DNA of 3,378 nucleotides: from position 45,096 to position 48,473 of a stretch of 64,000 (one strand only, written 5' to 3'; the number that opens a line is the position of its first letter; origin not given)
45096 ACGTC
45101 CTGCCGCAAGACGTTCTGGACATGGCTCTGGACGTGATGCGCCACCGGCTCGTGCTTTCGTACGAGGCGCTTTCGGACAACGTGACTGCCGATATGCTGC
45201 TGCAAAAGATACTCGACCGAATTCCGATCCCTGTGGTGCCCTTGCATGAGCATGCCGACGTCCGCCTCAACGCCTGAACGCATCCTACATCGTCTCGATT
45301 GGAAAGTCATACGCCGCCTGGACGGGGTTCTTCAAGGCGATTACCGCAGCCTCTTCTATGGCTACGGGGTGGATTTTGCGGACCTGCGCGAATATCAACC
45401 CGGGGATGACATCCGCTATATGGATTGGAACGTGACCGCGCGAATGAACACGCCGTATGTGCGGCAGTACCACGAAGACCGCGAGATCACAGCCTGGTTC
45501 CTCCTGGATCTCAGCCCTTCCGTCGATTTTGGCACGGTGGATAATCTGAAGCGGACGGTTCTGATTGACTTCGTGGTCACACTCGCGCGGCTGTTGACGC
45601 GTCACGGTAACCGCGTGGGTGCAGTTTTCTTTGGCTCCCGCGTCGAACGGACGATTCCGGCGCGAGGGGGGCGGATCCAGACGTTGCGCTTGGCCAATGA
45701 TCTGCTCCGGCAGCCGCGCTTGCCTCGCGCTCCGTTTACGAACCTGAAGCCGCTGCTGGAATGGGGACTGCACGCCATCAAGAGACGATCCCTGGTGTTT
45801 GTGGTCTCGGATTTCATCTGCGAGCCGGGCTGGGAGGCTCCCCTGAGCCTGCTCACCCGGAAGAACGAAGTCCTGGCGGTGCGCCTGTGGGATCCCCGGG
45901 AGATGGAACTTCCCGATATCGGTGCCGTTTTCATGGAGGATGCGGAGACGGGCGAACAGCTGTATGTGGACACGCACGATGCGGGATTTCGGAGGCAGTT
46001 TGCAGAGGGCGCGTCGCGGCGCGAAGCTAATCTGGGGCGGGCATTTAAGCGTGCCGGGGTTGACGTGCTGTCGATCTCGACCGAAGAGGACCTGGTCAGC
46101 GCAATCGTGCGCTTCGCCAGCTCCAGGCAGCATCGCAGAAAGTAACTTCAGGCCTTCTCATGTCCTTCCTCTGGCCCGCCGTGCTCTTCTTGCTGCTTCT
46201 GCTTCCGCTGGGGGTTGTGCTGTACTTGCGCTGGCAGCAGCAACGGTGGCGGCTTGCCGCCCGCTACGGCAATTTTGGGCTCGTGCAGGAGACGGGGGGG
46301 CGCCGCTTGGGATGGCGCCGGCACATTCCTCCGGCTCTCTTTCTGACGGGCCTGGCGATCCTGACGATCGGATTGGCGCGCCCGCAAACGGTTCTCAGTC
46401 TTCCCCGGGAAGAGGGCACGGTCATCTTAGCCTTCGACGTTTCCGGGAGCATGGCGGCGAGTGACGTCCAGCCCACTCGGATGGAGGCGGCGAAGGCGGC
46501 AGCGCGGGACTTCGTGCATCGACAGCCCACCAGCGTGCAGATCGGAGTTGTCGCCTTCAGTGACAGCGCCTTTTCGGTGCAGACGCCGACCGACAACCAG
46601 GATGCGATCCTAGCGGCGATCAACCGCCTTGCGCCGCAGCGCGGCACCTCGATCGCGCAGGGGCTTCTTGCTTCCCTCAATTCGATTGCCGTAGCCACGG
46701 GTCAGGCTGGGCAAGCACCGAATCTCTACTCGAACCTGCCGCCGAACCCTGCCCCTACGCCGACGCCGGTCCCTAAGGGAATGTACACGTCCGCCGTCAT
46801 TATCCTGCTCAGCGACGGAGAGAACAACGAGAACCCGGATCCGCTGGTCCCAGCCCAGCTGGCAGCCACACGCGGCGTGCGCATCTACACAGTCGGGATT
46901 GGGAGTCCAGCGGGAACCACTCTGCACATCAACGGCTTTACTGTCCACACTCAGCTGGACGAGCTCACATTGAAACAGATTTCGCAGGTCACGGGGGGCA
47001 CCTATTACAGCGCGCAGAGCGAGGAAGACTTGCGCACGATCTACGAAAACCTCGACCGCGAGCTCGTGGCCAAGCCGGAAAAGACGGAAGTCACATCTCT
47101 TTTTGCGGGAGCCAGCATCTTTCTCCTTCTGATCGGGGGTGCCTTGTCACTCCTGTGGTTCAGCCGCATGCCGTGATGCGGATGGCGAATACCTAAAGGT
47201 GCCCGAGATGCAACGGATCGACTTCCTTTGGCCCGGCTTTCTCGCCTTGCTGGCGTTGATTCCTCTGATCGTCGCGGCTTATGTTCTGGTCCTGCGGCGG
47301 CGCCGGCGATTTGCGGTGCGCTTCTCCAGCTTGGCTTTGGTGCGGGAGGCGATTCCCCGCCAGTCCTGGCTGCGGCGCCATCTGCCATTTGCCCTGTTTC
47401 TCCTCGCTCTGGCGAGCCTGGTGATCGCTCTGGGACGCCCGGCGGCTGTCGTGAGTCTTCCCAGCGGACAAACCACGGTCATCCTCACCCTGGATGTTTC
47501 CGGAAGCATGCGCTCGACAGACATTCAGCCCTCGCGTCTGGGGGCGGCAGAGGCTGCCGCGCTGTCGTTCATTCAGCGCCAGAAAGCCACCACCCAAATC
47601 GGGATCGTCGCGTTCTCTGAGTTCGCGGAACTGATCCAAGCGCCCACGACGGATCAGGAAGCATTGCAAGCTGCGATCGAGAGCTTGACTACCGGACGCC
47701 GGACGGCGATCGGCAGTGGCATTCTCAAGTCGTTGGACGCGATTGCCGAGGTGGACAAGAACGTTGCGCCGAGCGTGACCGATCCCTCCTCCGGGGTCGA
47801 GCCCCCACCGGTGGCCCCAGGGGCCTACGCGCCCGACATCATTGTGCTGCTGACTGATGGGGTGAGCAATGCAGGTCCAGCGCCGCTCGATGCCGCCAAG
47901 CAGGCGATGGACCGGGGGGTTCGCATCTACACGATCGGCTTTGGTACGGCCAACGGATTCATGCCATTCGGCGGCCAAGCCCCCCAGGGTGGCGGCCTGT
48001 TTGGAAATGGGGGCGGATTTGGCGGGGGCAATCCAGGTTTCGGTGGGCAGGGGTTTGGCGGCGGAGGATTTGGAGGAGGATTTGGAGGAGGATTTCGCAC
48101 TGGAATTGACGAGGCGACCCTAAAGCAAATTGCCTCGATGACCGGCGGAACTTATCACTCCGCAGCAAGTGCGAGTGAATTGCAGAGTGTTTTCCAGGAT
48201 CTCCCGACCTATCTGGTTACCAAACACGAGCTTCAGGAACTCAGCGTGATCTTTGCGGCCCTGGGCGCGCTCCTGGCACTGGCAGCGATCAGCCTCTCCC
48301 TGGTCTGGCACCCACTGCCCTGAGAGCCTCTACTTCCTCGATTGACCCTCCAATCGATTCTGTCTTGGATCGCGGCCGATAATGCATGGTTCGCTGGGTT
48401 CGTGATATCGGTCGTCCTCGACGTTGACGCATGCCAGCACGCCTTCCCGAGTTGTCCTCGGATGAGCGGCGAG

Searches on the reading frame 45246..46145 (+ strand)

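Call 74: search_protein_families(library=pfam, proteins=[window:45246-46145:+], max_evalue=0.00001)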
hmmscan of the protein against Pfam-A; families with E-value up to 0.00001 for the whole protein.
window:45246-46145:+ (299 aa): 1 family
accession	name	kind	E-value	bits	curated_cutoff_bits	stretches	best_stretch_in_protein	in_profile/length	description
PF01882.25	DUF58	-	3.4e-64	216.5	23.4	1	46-260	1-214/216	Protein of unknown function DUF58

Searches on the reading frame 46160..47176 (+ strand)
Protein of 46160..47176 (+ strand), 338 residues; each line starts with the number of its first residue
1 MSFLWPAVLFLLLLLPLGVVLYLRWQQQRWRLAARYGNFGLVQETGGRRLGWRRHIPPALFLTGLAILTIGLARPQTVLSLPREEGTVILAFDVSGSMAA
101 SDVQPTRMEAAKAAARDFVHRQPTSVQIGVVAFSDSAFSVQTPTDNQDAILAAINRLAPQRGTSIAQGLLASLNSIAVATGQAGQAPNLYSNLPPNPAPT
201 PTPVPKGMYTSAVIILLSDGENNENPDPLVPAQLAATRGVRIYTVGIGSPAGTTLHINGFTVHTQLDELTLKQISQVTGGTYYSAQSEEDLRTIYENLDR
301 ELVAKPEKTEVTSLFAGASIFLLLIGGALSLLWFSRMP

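Call 74: search_protein_families(library=pfam, proteins=[window:46160-47176:+], max_evalue=0.00001)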
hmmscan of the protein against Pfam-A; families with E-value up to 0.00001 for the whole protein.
window:46160-47176:+ (338 aa): 3 families
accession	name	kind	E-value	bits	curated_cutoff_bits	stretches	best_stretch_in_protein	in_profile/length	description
PF13519.12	VWA_2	-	5.4e-19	69.2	27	1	88-174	1-87/107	von Willebrand factor type A domain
PF00092.34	VWA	-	4.3e-16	60.1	23.8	2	88-177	2-93/174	von Willebrand factor type A domain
PF07584.16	BatA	-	4.8e-06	27.4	25.9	1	1-75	1-77/77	Aerotolerance regulator N-terminal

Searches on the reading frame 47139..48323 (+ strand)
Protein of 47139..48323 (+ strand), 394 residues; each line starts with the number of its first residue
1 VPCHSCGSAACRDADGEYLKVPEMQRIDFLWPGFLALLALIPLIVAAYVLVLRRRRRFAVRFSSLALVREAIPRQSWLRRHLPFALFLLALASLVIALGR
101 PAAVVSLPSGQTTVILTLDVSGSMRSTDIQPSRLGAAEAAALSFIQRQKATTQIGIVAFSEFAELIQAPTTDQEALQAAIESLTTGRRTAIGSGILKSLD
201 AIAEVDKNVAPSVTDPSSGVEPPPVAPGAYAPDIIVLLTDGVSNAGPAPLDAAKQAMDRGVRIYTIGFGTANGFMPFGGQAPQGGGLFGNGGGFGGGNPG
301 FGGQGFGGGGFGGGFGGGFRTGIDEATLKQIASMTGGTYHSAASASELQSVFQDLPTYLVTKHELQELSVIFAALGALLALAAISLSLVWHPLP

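Call 74: search_protein_families(library=pfam, proteins=[window:47139-48323:+], max_evalue=0.00001)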
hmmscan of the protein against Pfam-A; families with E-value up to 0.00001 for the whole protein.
window:47139-48323:+ (394 aa): 3 families
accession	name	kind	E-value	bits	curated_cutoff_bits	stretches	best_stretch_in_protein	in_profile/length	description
PF13519.12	VWA_2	-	2.3e-17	64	27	1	114-241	1-106/107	von Willebrand factor type A domain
PF00092.34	VWA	-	1.4e-13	51.8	23.8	1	114-271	2-142/174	von Willebrand factor type A domain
PF07584.16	BatA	-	2.9e-11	44.1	25.9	1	27-101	2-77/77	Aerotolerance regulator N-terminal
